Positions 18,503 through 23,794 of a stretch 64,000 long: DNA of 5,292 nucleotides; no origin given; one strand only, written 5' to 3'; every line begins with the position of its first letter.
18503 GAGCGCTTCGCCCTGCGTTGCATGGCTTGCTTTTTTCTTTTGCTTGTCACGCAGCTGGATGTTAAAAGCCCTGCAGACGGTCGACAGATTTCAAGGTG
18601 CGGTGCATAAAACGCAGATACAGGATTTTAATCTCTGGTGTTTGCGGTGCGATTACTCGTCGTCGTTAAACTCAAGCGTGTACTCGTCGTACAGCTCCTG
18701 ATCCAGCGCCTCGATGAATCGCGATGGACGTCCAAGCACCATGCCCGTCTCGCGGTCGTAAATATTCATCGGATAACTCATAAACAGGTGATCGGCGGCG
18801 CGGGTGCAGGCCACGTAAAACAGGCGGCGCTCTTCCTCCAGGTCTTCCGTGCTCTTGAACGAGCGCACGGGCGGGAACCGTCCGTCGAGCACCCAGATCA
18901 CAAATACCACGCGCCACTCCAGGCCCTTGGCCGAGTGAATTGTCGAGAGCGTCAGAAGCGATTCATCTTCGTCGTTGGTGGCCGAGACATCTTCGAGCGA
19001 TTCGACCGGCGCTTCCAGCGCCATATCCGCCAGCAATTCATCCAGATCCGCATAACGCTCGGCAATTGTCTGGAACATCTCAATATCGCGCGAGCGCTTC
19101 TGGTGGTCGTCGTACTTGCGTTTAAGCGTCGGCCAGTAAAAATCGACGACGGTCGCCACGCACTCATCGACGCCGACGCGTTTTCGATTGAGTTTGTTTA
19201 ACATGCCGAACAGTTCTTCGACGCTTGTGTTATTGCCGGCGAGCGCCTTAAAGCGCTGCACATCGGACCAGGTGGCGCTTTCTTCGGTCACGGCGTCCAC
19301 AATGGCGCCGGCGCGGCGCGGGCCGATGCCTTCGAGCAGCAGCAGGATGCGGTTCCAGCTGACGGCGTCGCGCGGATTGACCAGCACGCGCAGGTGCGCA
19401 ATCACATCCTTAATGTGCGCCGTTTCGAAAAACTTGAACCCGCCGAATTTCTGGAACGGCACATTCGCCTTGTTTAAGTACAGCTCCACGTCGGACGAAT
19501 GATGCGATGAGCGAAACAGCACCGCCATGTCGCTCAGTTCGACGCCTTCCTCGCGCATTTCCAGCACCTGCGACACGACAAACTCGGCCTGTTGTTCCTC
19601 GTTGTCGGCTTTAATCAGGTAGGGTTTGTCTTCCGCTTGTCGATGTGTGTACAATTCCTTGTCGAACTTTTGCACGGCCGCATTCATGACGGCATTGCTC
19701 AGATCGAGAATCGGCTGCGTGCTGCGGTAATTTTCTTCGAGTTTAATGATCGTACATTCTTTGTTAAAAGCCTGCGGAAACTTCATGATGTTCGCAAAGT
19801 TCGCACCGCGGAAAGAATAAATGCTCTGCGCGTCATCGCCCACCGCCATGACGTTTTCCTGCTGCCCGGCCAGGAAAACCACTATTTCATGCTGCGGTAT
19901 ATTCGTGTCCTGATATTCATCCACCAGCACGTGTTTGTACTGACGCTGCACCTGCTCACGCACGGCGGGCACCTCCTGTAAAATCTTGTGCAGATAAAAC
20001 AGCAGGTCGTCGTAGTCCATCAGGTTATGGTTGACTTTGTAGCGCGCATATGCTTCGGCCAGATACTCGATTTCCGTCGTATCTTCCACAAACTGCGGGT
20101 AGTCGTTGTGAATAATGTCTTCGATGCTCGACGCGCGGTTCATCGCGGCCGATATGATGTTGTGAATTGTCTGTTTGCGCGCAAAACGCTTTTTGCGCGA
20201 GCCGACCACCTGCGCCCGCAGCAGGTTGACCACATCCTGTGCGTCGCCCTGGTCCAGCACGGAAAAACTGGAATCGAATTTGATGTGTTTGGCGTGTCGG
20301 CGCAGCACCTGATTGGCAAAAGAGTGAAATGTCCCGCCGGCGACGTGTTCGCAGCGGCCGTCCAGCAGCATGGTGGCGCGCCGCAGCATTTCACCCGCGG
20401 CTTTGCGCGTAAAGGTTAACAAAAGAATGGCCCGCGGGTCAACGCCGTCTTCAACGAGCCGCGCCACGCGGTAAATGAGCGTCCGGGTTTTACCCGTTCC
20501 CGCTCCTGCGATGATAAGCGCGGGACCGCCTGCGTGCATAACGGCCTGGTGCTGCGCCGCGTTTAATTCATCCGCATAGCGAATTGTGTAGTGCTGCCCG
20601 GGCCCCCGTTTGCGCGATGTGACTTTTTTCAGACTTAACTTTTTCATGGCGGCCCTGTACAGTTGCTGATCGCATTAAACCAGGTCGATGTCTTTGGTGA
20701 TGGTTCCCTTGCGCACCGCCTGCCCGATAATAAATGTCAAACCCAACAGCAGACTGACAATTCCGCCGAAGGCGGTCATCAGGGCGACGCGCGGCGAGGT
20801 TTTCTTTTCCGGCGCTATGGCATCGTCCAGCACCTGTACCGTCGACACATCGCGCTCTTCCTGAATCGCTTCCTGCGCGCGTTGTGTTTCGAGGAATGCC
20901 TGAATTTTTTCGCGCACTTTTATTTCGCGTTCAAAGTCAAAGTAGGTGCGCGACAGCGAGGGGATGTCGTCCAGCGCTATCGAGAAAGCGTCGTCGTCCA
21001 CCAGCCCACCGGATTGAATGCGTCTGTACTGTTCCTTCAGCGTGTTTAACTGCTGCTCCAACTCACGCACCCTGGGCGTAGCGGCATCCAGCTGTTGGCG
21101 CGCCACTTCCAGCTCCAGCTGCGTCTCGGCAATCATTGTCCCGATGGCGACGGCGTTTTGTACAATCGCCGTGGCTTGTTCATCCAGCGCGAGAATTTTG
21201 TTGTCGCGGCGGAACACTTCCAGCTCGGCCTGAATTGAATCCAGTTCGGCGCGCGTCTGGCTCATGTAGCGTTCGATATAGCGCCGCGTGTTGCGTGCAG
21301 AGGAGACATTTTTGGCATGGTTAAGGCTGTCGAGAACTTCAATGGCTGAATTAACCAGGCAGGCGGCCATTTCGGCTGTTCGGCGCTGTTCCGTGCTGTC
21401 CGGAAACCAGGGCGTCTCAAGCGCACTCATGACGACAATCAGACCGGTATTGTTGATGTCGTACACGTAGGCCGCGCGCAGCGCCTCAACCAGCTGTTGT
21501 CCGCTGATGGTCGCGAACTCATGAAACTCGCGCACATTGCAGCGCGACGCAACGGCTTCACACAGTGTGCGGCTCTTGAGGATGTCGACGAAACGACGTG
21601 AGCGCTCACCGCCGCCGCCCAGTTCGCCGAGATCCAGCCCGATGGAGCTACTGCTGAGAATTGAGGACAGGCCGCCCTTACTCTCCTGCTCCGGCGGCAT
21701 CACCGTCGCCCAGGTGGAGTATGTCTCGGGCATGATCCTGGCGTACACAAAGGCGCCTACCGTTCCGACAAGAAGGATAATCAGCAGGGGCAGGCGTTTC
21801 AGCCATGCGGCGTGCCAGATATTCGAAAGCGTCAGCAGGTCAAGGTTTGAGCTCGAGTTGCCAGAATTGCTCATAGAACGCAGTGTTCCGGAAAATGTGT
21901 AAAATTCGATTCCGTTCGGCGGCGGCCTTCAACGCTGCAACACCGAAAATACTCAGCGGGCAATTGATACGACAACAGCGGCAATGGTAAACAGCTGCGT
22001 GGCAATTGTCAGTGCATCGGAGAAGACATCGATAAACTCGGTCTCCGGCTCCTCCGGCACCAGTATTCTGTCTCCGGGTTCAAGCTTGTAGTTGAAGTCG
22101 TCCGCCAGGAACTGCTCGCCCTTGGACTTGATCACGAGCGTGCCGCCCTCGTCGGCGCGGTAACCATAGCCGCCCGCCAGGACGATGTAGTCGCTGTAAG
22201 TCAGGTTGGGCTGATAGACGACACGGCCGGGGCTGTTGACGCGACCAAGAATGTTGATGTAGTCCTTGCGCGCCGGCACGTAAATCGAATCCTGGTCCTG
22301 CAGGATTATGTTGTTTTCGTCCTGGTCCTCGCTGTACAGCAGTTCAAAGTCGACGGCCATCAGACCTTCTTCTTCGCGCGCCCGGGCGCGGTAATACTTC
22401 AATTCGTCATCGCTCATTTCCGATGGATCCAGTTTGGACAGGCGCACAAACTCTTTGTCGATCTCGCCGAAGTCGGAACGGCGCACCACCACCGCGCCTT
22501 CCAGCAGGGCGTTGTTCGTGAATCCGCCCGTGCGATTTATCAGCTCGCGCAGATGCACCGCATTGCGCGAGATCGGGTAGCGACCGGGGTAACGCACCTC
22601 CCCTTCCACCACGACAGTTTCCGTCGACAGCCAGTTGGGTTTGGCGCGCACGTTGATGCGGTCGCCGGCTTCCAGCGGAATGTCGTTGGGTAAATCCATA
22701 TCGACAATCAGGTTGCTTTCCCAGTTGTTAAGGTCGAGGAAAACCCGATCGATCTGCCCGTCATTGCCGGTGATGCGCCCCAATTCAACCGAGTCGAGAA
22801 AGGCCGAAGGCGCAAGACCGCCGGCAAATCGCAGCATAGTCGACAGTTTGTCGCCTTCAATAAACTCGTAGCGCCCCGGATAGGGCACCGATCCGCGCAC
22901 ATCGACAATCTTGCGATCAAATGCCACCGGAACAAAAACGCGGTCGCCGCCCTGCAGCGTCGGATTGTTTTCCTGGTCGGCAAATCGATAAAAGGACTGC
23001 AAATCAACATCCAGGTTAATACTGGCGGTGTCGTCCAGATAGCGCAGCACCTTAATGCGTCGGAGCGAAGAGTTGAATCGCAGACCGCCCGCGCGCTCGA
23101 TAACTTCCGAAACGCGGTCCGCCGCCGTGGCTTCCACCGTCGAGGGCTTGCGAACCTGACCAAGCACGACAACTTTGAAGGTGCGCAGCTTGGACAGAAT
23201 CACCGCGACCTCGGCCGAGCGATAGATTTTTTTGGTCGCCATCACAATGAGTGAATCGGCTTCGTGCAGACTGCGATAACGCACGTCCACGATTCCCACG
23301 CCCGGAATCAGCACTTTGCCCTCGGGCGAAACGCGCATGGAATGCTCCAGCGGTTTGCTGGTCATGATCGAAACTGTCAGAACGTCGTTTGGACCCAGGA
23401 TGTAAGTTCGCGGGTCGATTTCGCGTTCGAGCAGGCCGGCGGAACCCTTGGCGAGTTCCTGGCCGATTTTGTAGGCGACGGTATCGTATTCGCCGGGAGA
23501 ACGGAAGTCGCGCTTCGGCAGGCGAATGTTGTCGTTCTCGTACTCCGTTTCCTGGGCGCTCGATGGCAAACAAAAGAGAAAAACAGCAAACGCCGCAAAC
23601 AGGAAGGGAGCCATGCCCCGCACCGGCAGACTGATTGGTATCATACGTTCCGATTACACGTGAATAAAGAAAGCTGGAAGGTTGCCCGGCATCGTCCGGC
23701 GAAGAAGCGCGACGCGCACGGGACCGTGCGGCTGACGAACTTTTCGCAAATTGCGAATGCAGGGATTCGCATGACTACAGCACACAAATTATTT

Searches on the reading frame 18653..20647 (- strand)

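Call 19: search_protein_families(library=pfam, proteins=[window:18653-20647:-])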
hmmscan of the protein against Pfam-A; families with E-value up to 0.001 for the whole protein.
window:18653-20647:- (664 aa): 7 families
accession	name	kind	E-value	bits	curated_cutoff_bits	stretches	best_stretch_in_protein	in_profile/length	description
PF00580.27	UvrD-helicase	-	8.2e-75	252.4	23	1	28-294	1-270/271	UvrD/REP helicase N-terminal domain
PF13361.12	UvrD_C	-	2.2e-63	215.2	25.6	1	301-625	1-347/350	UvrD-like helicase C-terminal domain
PF13245.12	AAA_19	-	4.4e-21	75.9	25.1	1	32-280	1-134/134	AAA domain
PF13538.12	UvrD_C_2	-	8.8e-11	41.9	27.4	1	566-623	3-51/52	UvrD-like helicase C-terminal domain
PF13604.12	AAA_30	-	4.6e-07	30.2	27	0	28-88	2-63/191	AAA domain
PF01443.25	Viral_helicase1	-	0.00037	20.8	21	0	234-286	56-108/228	Viral superfamily 1 RNA helicase core domain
PF13087.12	AAA_12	-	0.00053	20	27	0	548-623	122-190/195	AAA domain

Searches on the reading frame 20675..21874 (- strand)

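Call 46: search_protein_families(library=pfam, proteins=[window:20675-21874:-], max_evalue=0.00001)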
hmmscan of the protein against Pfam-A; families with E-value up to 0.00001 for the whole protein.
window:20675-21874:- (399 aa): 2 families
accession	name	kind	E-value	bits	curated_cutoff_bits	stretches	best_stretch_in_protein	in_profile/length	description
PF02706.20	Wzz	-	9.8e-09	35.9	25.5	1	14-110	3-89/91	Chain length determinant protein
PF13807.11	GNVR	-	2.5e-07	31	27.7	1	310-384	5-79/82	G-rich domain on putative tyrosine kinase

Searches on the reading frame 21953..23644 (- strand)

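Call 46: search_protein_families(library=pfam, proteins=[window:21953-23644:-], max_evalue=0.00001)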
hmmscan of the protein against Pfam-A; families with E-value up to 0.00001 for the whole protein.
window:21953-23644:- (563 aa): 3 families
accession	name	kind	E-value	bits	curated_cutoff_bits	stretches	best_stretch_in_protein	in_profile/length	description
PF22461.2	SLBB_2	-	2.9e-25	88.6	27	2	344-406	3-50/79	SLBB domain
PF10531.15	SLBB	-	4e-23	81.5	27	0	158-201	2-45/55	SLBB domain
PF02563.21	Poly_export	-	2e-12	47.5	28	1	78-150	4-76/77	Polysaccharide biosynthesis/export protein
